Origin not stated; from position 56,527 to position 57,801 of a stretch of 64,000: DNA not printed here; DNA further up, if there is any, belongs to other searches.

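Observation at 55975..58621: ~500-bp direct repeat flanking an epimerase gene, leaving a truncated methyltransferase copy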

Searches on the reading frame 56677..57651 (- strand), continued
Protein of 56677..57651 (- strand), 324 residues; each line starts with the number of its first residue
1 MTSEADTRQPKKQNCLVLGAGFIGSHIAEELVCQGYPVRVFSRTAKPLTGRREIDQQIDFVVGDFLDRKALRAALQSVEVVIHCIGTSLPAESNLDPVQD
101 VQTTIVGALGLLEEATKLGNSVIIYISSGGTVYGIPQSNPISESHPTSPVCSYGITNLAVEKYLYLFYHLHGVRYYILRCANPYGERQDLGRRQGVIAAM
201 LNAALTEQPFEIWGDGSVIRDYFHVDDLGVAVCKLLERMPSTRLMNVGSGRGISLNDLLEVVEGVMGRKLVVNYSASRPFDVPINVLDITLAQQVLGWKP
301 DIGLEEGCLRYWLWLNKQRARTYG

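Call 40: find_homologous_proteins(query=window:56677-57651:-, max_evalue=1e-30)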
Query window:56677-57651:- (324 aa): 5355 proteins with E <= 1e-30 among 8000 candidates; the best 120 are listed.
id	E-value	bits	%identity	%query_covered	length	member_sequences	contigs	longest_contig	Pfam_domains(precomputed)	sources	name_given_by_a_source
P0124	1.5e-216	736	100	100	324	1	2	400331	PF04321.24,PF16363.12,PF05368.20,PF01073.26,PF13460.13,PF01370.28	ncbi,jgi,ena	-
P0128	3.5e-94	334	48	100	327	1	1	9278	PF04321.24,PF16363.12,PF02719.22,PF05368.20,PF01073.26,PF13460.13,PF01370.28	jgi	jgi:UDP-glucose 4-epimerase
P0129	7.6e-94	333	50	94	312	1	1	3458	PF04321.24,PF16363.12,PF02719.22,PF05368.20,PF01073.26,PF13460.13,PF01370.28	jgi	jgi:UDP-glucose 4-epimerase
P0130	5.6e-93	330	48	98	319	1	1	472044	PF04321.24,PF16363.12,PF02719.22,PF05368.20,PF01073.26,PF13460.13,PF01370.28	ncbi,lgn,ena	-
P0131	6.9e-93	330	50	94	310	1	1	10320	PF04321.24,PF16363.12,PF02719.22,PF05368.20,PF01073.26,PF13460.13,PF01370.28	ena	-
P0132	8.8e-93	330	51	95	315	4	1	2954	PF04321.24,PF16363.12,PF02719.22,PF05368.20,PF01073.26,PF07993.19,PF13460.13,PF01370.28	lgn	-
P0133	3.3e-92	328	47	100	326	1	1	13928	PF04321.24,PF16363.12,PF02719.22,PF05368.20,PF01073.26,PF13460.13,PF01370.28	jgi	-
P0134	1.3e-91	326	49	94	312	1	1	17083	PF04321.24,PF16363.12,PF02719.22,PF05368.20,PF01073.26,PF07993.19,PF13460.13,PF01370.28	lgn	-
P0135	1.6e-91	326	49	94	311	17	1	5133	PF04321.24,PF16363.12,PF02719.22,PF05368.20,PF01073.26,PF13460.13,PF01370.28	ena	-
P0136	2.5e-91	325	48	95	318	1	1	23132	PF04321.24,PF16363.12,PF02719.22,PF05368.20,PF01073.26,PF13460.13,PF01370.28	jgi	jgi:UDP-glucose 4-epimerase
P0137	5.5e-91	324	49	91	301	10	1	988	PF04321.24,PF16363.12,PF02719.22,PF05368.20,PF01073.26,PF13460.13,PF01370.28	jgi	-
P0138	7.5e-91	323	50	93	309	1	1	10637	PF04321.24,PF16363.12,PF02719.22,PF05368.20,PF01073.26,PF13460.13,PF01370.28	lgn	-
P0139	8.9e-91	323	50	94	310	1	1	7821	PF04321.24,PF16363.12,PF02719.22,PF05368.20,PF01073.26,PF13460.13,PF01370.28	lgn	-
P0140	1.4e-90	323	48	90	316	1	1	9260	PF04321.24,PF16363.12,PF02719.22,PF05368.20,PF01073.26,PF13460.13,PF01370.28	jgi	jgi:UDP-glucose 4-epimerase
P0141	1.9e-90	322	49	97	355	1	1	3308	PF04321.24,PF16363.12,PF02719.22,PF05368.20,PF01073.26,PF13460.13,PF01370.28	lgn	-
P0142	1.9e-90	322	49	94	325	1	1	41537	PF04321.24,PF16363.12,PF02719.22,PF05368.20,PF01073.26,PF13460.13,PF01370.28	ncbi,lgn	-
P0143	2.0e-90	322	49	95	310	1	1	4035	PF04321.24,PF16363.12,PF02719.22,PF05368.20,PF01073.26,PF07993.19,PF13460.13,PF01370.28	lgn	-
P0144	4.1e-90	321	48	91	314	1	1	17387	PF04321.24,PF16363.12,PF02719.22,PF05368.20,PF01073.26,PF07993.19,PF13460.13,PF01370.28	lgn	-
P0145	4.4e-90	321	49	94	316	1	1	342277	PF04321.24,PF16363.12,PF02719.22,PF05368.20,PF01073.26,PF13460.13,PF01370.28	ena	-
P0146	5.0e-90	321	47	94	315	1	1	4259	PF04321.24,PF16363.12,PF02719.22,PF05368.20,PF01073.26,PF07993.19,PF13460.13,PF01370.28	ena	-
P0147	7.6e-90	320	48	94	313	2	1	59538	PF04321.24,PF16363.12,PF02719.22,PF05368.20,PF01073.26,PF13460.13,PF01370.28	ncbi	ncbi:MAG: NAD-dependent epimerase/dehydratase family protein [Syntrophales bacterium]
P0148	8.0e-90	320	49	96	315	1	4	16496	PF04321.24,PF16363.12,PF02719.22,PF01073.26,PF13460.13,PF01370.28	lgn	-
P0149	8.1e-90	320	50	94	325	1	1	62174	PF04321.24,PF16363.12,PF02719.22,PF05368.20,PF01073.26,PF13460.13,PF01370.28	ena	-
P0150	8.9e-90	320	48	95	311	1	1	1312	PF04321.24,PF16363.12,PF02719.22,PF05368.20,PF01073.26,PF07993.19,PF13460.13,PF01370.28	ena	-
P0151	9.4e-90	320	48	97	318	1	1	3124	PF04321.24,PF16363.12,PF02719.22,PF05368.20,PF01073.26,PF13460.13,PF01370.28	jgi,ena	-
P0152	9.8e-90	320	48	96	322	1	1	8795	PF04321.24,PF16363.12,PF02719.22,PF05368.20,PF01073.26,PF07993.19,PF13460.13,PF01370.28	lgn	-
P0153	1.1e-89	320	50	95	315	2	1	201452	PF04321.24,PF16363.12,PF02719.22,PF05368.20,PF01073.26,PF13460.13,PF01370.28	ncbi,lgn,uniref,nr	ncbi:NAD-dependent epimerase/dehydratase family protein [Desulfatirhabdium butyrativorans]|uniref:NA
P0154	1.5e-89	319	49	94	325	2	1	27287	PF04321.24,PF16363.12,PF02719.22,PF05368.20,PF01073.26,PF13460.13,PF01370.28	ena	-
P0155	1.8e-89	319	50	94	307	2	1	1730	PF04321.24,PF16363.12,PF02719.22,PF05368.20,PF01073.26,PF07993.19,PF13460.13,PF01370.28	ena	-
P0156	2.3e-89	319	48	91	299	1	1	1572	PF04321.24,PF16363.12,PF02719.22,PF01073.26,PF13460.13,PF01370.28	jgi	jgi:UDP-glucose 4-epimerase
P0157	2.8e-89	318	49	94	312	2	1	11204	PF04321.24,PF16363.12,PF02719.22,PF05368.20,PF01073.26,PF13460.13,PF01370.28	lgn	-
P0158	3.5e-89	318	47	90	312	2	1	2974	PF04321.24,PF16363.12,PF02719.22,PF05368.20,PF01073.26,PF07993.19,PF13460.13,PF01370.28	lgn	-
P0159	6.2e-89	317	47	91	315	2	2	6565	PF04321.24,PF16363.12,PF02719.22,PF05368.20,PF01073.26,PF07993.19,PF13460.13,PF01370.28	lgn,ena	-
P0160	6.5e-89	317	49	94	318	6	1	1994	PF04321.24,PF16363.12,PF02719.22,PF05368.20,PF01073.26,PF07993.19,PF13460.13,PF01370.28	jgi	-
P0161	7.2e-89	317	48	91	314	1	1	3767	PF04321.24,PF16363.12,PF02719.22,PF05368.20,PF01073.26,PF07993.19,PF13460.13,PF01370.28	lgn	-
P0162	8.5e-89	317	49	94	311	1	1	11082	PF04321.24,PF16363.12,PF02719.22,PF05368.20,PF01073.26,PF13460.13,PF01370.28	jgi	jgi:UDP-glucose 4-epimerase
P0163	8.5e-89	317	49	95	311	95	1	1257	PF04321.24,PF16363.12,PF02719.22,PF05368.20,PF01073.26,PF13460.13,PF01370.28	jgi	jgi:UDP-glucose 4-epimerase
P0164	9.5e-89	317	48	95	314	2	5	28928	PF04321.24,PF16363.12,PF02719.22,PF05368.20,PF01073.26,PF13460.13,PF01370.28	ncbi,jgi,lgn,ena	-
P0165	1.3e-88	316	47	95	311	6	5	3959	PF04321.24,PF16363.12,PF02719.22,PF05368.20,PF01073.26,PF13460.13,PF01370.28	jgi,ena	-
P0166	1.4e-88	316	48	96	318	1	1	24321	PF04321.24,PF16363.12,PF02719.22,PF05368.20,PF01073.26,PF13460.13,PF01370.28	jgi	jgi:UDP-glucose 4-epimerase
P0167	1.4e-88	316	49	94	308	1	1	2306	PF04321.24,PF16363.12,PF02719.22,PF05368.20,PF01073.26,PF13460.13,PF01370.28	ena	-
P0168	1.8e-88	316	49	93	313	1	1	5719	PF04321.24,PF16363.12,PF02719.22,PF05368.20,PF01073.26,PF07993.19,PF13460.13,PF01370.28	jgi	jgi:UDP-glucose 4-epimerase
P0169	2.0e-88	315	49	93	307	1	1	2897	PF04321.24,PF16363.12,PF02719.22,PF05368.20,PF01073.26,PF13460.13,PF01370.28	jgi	jgi:UDP-glucose 4-epimerase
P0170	2.1e-88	315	48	93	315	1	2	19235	PF04321.24,PF16363.12,PF02719.22,PF05368.20,PF01073.26,PF07993.19,PF13460.13,PF01370.28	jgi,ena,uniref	uniref:NAD-dependent epimerase/dehydratase family protein n=1 Tax=Desulfatirhabdium butyrativorans T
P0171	2.3e-88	315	50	94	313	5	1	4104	PF04321.24,PF16363.12,PF02719.22,PF05368.20,PF01073.26,PF13460.13,PF01370.28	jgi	-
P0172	2.3e-88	315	48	94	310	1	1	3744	PF04321.24,PF16363.12,PF02719.22,PF05368.20,PF01073.26,PF07993.19,PF13460.13,PF01370.28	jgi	jgi:UDP-glucose 4-epimerase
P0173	2.4e-88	315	47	87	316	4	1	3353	PF04321.24,PF16363.12,PF02719.22,PF05368.20,PF01073.26,PF13460.13,PF01370.28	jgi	jgi:UDP-glucose 4-epimerase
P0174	3.9e-88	315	48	94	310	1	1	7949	PF04321.24,PF16363.12,PF02719.22,PF05368.20,PF01073.26,PF07993.19,PF13460.13,PF01370.28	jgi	jgi:UDP-glucose 4-epimerase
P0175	4.2e-88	314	47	95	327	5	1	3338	PF04321.24,PF16363.12,PF02719.22,PF05368.20,PF01073.26,PF07993.19,PF13460.13,PF01370.28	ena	-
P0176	4.4e-88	314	46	91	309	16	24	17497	PF04321.24,PF16363.12,PF02719.22,PF05368.20,PF01073.26,PF07993.19,PF13460.13,PF01370.28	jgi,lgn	jgi:UDP-glucose 4-epimerase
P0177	4.8e-88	314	48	98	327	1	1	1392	PF04321.24,PF16363.12,PF02719.22,PF01073.26,PF13460.13,PF01370.28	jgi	jgi:UDP-glucose 4-epimerase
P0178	5.3e-88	314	46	92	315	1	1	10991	PF04321.24,PF16363.12,PF02719.22,PF05368.20,PF01073.26,PF13460.13,PF01370.28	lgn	-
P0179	5.8e-88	314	49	94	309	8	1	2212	PF04321.24,PF16363.12,PF02719.22,PF01073.26,PF13460.13,PF01370.28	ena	-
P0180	6.5e-88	314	49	92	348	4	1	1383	PF04321.24,PF16363.12,PF02719.22,PF01073.26,PF13460.13,PF01370.28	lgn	-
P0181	6.5e-88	314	48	94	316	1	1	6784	PF04321.24,PF16363.12,PF02719.22,PF05368.20,PF01073.26,PF13460.13,PF01370.28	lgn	-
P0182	7.0e-88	314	48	92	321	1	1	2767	PF04321.24,PF16363.12,PF02719.22,PF05368.20,PF01073.26,PF13460.13,PF01370.28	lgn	-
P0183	7.6e-88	314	48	97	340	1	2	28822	PF16363.12,PF05368.20,PF01073.26,PF13460.13,PF01370.28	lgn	-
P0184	7.9e-88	313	49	95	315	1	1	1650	PF04321.24,PF16363.12,PF02719.22,PF05368.20,PF01073.26,PF13460.13,PF01370.28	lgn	-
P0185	8.2e-88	313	47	91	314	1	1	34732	PF04321.24,PF16363.12,PF02719.22,PF05368.20,PF01073.26,PF07993.19,PF13460.13,PF01370.28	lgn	-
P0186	9.8e-88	313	46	94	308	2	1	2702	PF04321.24,PF16363.12,PF02719.22,PF05368.20,PF01073.26,PF13460.13,PF01370.28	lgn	-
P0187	1.0e-87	313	45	95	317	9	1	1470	PF04321.24,PF16363.12,PF02719.22,PF05368.20,PF01073.26,PF13460.13,PF01370.28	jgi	-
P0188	1.1e-87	313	46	95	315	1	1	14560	PF04321.24,PF16363.12,PF02719.22,PF05368.20,PF01073.26,PF07993.19,PF13460.13,PF01370.28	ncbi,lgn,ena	-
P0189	1.2e-87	313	48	94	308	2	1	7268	PF04321.24,PF16363.12,PF02719.22,PF05368.20,PF01073.26,PF07993.19,PF13460.13,PF01370.28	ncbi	ncbi:MAG: NAD-dependent epimerase/dehydratase family protein, partial [Thermodesulfobacteriota bacte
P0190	1.3e-87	313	47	95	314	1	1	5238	PF04321.24,PF16363.12,PF02719.22,PF05368.20,PF01073.26,PF13460.13,PF01370.28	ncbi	ncbi:MAG: NAD-dependent epimerase/dehydratase family protein [Desulfatirhabdiaceae bacterium]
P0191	1.3e-87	313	50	94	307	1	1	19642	PF04321.24,PF16363.12,PF02719.22,PF05368.20,PF01073.26,PF13460.13,PF01370.28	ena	-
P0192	1.3e-87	313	47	95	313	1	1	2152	PF04321.24,PF16363.12,PF02719.22,PF05368.20,PF01073.26,PF13460.13,PF01370.28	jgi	jgi:UDP-glucose 4-epimerase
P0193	1.9e-87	312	46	91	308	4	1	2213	PF04321.24,PF16363.12,PF02719.22,PF05368.20,PF01073.26,PF13460.13,PF01370.28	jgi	jgi:UDP-glucose 4-epimerase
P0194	2.1e-87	312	48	93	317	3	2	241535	PF04321.24,PF16363.12,PF02719.22,PF05368.20,PF01073.26,PF07993.19,PF13460.13,PF01370.28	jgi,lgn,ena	-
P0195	2.1e-87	312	49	90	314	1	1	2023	PF04321.24,PF16363.12,PF02719.22,PF05368.20,PF01073.26,PF13460.13,PF01370.28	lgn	-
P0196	2.2e-87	312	48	95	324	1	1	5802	PF04321.24,PF16363.12,PF02719.22,PF05368.20,PF01073.26,PF07993.19,PF13460.13,PF01370.28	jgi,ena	-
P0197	2.3e-87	312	49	91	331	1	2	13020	PF04321.24,PF16363.12,PF02719.22,PF05368.20,PF01073.26,PF13460.13,PF01370.28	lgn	-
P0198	2.5e-87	312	49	94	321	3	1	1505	PF04321.24,PF16363.12,PF02719.22,PF05368.20,PF01073.26,PF13460.13,PF01370.28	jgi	jgi:UDP-glucose 4-epimerase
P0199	2.5e-87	312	47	91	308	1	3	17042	PF04321.24,PF16363.12,PF02719.22,PF05368.20,PF01073.26,PF07993.19,PF13460.13,PF01370.28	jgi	jgi:UDP-glucose 4-epimerase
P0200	2.5e-87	312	46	94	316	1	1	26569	PF04321.24,PF16363.12,PF02719.22,PF05368.20,PF01073.26,PF07993.19,PF13460.13,PF01370.28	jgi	jgi:UDP-glucose 4-epimerase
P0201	2.7e-87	312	47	91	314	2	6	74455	PF04321.24,PF16363.12,PF02719.22,PF05368.20,PF01073.26,PF13460.13,PF01370.28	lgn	-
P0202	2.9e-87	312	48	95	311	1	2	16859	PF04321.24,PF16363.12,PF02719.22,PF05368.20,PF01073.26,PF07993.19,PF13460.13,PF01370.28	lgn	-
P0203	3.7e-87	311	49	94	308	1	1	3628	PF04321.24,PF16363.12,PF02719.22,PF05368.20,PF01073.26,PF07993.19,PF13460.13,PF01370.28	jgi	jgi:UDP-glucose 4-epimerase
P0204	3.8e-87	311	47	94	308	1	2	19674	PF04321.24,PF16363.12,PF02719.22,PF05368.20,PF01073.26,PF07993.19,PF13460.13,PF01370.28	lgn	-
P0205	3.8e-87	311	47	95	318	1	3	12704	PF04321.24,PF16363.12,PF02719.22,PF05368.20,PF01073.26,PF13460.13,PF01370.28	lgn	-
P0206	4.5e-87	311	48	94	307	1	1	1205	PF04321.24,PF16363.12,PF02719.22,PF05368.20,PF01073.26,PF13460.13,PF01370.28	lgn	-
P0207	4.5e-87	311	46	95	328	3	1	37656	PF04321.24,PF16363.12,PF02719.22,PF05368.20,PF01073.26,PF13460.13,PF01370.28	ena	-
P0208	4.8e-87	311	48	94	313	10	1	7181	PF04321.24,PF16363.12,PF02719.22,PF05368.20,PF01073.26,PF07993.19,PF13460.13,PF00106.32,PF01370.28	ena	-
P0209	5.1e-87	311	45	92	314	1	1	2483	PF04321.24,PF16363.12,PF02719.22,PF05368.20,PF01073.26,PF07993.19,PF13460.13,PF01370.28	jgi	jgi:UDP-glucose 4-epimerase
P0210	5.3e-87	311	47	93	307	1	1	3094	PF04321.24,PF16363.12,PF02719.22,PF05368.20,PF01073.26,PF07993.19,PF13460.13,PF01370.28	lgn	-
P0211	6.5e-87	310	48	94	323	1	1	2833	PF04321.24,PF16363.12,PF02719.22,PF05368.20,PF01073.26,PF07993.19,PF13460.13,PF01370.28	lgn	-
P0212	6.7e-87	310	48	94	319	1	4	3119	PF04321.24,PF16363.12,PF02719.22,PF05368.20,PF01073.26,PF13460.13,PF01370.28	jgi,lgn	-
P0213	6.8e-87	310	48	94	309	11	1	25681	PF04321.24,PF16363.12,PF02719.22,PF05368.20,PF01073.26,PF13460.13,PF01370.28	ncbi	-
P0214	6.9e-87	310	46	94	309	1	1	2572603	PF04321.24,PF16363.12,PF02719.22,PF05368.20,PF01073.26,PF13460.13,PF01370.28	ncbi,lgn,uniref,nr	ncbi:epimerase [Ferrigenium kumadai]|uniref:Epimerase n=1 Tax=Ferrigenium kumadai TaxID=1682490 RepI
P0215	7.5e-87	310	46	95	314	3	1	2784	PF04321.24,PF16363.12,PF02719.22,PF05368.20,PF01073.26,PF07993.19,PF13460.13,PF01370.28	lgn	-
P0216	9.1e-87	310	47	99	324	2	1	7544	PF04321.24,PF16363.12,PF02719.22,PF05368.20,PF01073.26,PF13460.13,PF01370.28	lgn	-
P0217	9.1e-87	310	50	94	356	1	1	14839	PF04321.24,PF16363.12,PF02719.22,PF05368.20,PF01073.26,PF07993.19,PF13460.13,PF03435.25,PF01370.28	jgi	-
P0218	9.9e-87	310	47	95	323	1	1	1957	PF04321.24,PF16363.12,PF02719.22,PF05368.20,PF01073.26,PF07993.19,PF13460.13,PF01370.28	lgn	-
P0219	1.1e-86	310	47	94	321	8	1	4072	PF04321.24,PF16363.12,PF02719.22,PF05368.20,PF01073.26,PF13460.13,PF01370.28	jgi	-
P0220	1.4e-86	309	48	93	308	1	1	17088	PF04321.24,PF16363.12,PF02719.22,PF05368.20,PF01073.26,PF07993.19,PF13460.13,PF01370.28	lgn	-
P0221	1.4e-86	309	47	92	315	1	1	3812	PF04321.24,PF16363.12,PF02719.22,PF05368.20,PF01073.26,PF13460.13,PF01370.28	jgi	jgi:UDP-glucose 4-epimerase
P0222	1.5e-86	309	48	92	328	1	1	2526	PF04321.24,PF16363.12,PF02719.22,PF05368.20,PF01073.26,PF13460.13,PF01370.28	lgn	-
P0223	1.6e-86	309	48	93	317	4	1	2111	PF04321.24,PF16363.12,PF02719.22,PF05368.20,PF01073.26,PF07993.19,PF13460.13,PF01370.28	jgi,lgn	-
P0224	1.6e-86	309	47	95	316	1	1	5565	PF04321.24,PF16363.12,PF02719.22,PF05368.20,PF01073.26,PF13460.13,PF01370.28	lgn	-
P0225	1.7e-86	309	45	94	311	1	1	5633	PF04321.24,PF16363.12,PF02719.22,PF05368.20,PF01073.26,PF07993.19,PF13460.13,PF01370.28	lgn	-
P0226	1.8e-86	309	45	95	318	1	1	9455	PF04321.24,PF16363.12,PF02719.22,PF05368.20,PF01073.26,PF13460.13,PF01370.28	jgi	-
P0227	1.8e-86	309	45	94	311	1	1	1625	PF04321.24,PF16363.12,PF02719.22,PF05368.20,PF01073.26,PF07993.19,PF13460.13,PF01370.28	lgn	-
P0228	1.9e-86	309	47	95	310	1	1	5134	PF04321.24,PF16363.12,PF02719.22,PF05368.20,PF01073.26,PF13460.13,PF01370.28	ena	-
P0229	2.0e-86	309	47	93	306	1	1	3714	PF04321.24,PF16363.12,PF02719.22,PF05368.20,PF01073.26,PF13460.13,PF01370.28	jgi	jgi:UDP-glucose 4-epimerase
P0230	2.1e-86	309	46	94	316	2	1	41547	PF04321.24,PF16363.12,PF02719.22,PF05368.20,PF01073.26,PF07993.19,PF13460.13,PF01370.28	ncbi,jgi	jgi:UDP-glucose 4-epimerase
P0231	2.2e-86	309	46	90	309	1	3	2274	PF04321.24,PF16363.12,PF02719.22,PF05368.20,PF01073.26,PF07993.19,PF13460.13,PF01370.28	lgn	-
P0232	2.2e-86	309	48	93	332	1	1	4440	PF04321.24,PF16363.12,PF02719.22,PF05368.20,PF01073.26,PF07993.19,PF13460.13,PF01370.28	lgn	-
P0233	2.3e-86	309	47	94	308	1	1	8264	PF04321.24,PF16363.12,PF02719.22,PF05368.20,PF01073.26,PF13460.13,PF01370.28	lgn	-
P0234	2.3e-86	309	46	95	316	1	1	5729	PF04321.24,PF16363.12,PF02719.22,PF05368.20,PF01073.26,PF13460.13,PF00106.32,PF01370.28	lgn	-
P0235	2.3e-86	309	47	94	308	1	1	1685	PF04321.24,PF16363.12,PF02719.22,PF05368.20,PF01073.26,PF07993.19,PF13460.13,PF01370.28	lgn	-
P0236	2.5e-86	309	49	93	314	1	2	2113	PF04321.24,PF16363.12,PF02719.22,PF05368.20,PF01073.26,PF13460.13,PF01370.28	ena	-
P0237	2.6e-86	309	47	90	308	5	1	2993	PF04321.24,PF16363.12,PF02719.22,PF01073.26,PF13460.13,PF01370.28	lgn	-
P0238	3.3e-86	308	49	93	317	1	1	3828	PF04321.24,PF16363.12,PF02719.22,PF05368.20,PF01073.26,PF07993.19,PF13460.13,PF01370.28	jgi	-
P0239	3.4e-86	308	47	94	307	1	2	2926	PF04321.24,PF16363.12,PF02719.22,PF05368.20,PF01073.26,PF07993.19,PF13460.13,PF01370.28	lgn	-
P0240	3.5e-86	308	48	94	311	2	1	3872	PF04321.24,PF16363.12,PF02719.22,PF05368.20,PF01073.26,PF07993.19,PF13460.13,PF01370.28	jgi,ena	-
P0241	3.7e-86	308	47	95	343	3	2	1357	PF04321.24,PF16363.12,PF02719.22,PF05368.20,PF01073.26,PF07993.19,PF13460.13,PF01370.28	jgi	-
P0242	3.8e-86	308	47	95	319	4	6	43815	PF04321.24,PF16363.12,PF02719.22,PF05368.20,PF01073.26,PF13460.13,PF01370.28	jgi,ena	jgi:UDP-glucose 4-epimerase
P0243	3.8e-86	308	48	94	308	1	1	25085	PF04321.24,PF16363.12,PF02719.22,PF05368.20,PF01073.26,PF07993.19,PF13460.13,PF01370.28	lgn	-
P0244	3.9e-86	308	48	95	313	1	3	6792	PF04321.24,PF16363.12,PF02719.22,PF05368.20,PF01073.26,PF13460.13,PF00106.32,PF01370.28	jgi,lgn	-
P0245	4.3e-86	308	46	94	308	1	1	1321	PF04321.24,PF16363.12,PF02719.22,PF05368.20,PF01073.26,PF07993.19,PF13460.13,PF01370.28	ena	-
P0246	4.4e-86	308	49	94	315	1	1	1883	PF04321.24,PF16363.12,PF02719.22,PF05368.20,PF01073.26,PF13460.13,PF01370.28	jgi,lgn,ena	-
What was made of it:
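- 56677..57651 (-): Intact GalE-like extended-SDR sugar-nucleotide epimerase/dehydratase (324 aa). Call 40 (nearest homologues about 50% identical).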

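Call 54: search_protein_families(library=ncbifam, proteins=[window:56677-57651:-], max_evalue=0.001)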
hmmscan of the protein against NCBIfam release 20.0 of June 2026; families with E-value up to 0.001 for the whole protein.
window:56677-57651:- (324 aa): 24 families
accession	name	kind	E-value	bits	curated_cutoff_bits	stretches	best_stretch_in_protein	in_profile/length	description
TIGR01179.1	galE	equivalog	2.6e-44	151.4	262.3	1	19-319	7-329/332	UDP-glucose 4-epimerase GalE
TIGR04180.1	EDH_00030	hypoth_equivalog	2.2e-32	112.3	475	1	16-301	2-295/297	NAD-dependent 4,6-dehydratase LegB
TIGR01181.1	dTDP_gluc_dehyt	equivalog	1.5e-30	106.4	365.1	1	19-318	7-314/321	dTDP-glucose 4,6-dehydratase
NF007956.0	PRK10675.1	subfamily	7.9e-22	77.8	394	1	18-318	7-332/338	UDP-glucose 4-epimerase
NF047922.1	GDPFucSynFcl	equivalog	9.7e-19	67.9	500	1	152-318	133-304/308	GDP-L-fucose synthase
TIGR02197.1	heptose_epim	equivalog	1.8e-14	53.6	274.6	1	19-275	6-269/316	ADP-glyceromanno-heptose 6-epimerase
TIGR03466.1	HpnA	hypoth_equivalog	4.8e-14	52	367.65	1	15-185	3-172/327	hopanoid-associated sugar epimerase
NF011728.1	PRK15181.1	equivalog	7.2e-13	48.3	760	1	56-315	69-337/348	Vi polysaccharide biosynthesis UDP-N-acetylglucosaminuronic acid C-4 epimerase TviC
NF007582.0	PRK10217.1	equivalog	6.4e-09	35.3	698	1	18-265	8-266/355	dTDP-glucose 4,6-dehydratase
TIGR02622.1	CDP_4_6_dhtase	equivalog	6.9e-08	32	278.45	1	15-316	7-331/352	CDP-glucose 4,6-dehydratase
NF043036.1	ErythonDh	equivalog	7.3e-08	32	325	1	19-160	8-156/321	D-erythronate dehydrogenase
NF042422.1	oxyalk_red_OleD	equivalog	1.1e-07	31.6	580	1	19-129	8-111/329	2-alkyl-3-oxoalkanoate reductase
TIGR03589.1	PseB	equivalog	1.7e-07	30.5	407.75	1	38-129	33-126/324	UDP-N-acetylglucosamine 4,6-dehydratase (inverting)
NF058621.1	DiazavRedAvaA7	equivalog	2.7e-07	30.5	400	1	16-234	4-217/304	3-diazoavenalumate denitrifying reductase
NF041293.1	G6PDh_Azf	equivalog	5.2e-07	29.3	400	1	16-132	6-119/252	NAD-dependent glucose-6-phosphate dehydrogenase Azf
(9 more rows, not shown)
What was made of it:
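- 56677..57651 (-): Call 54 (TIGR01179 GalE, 151 bits, below the 262 cut-off).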
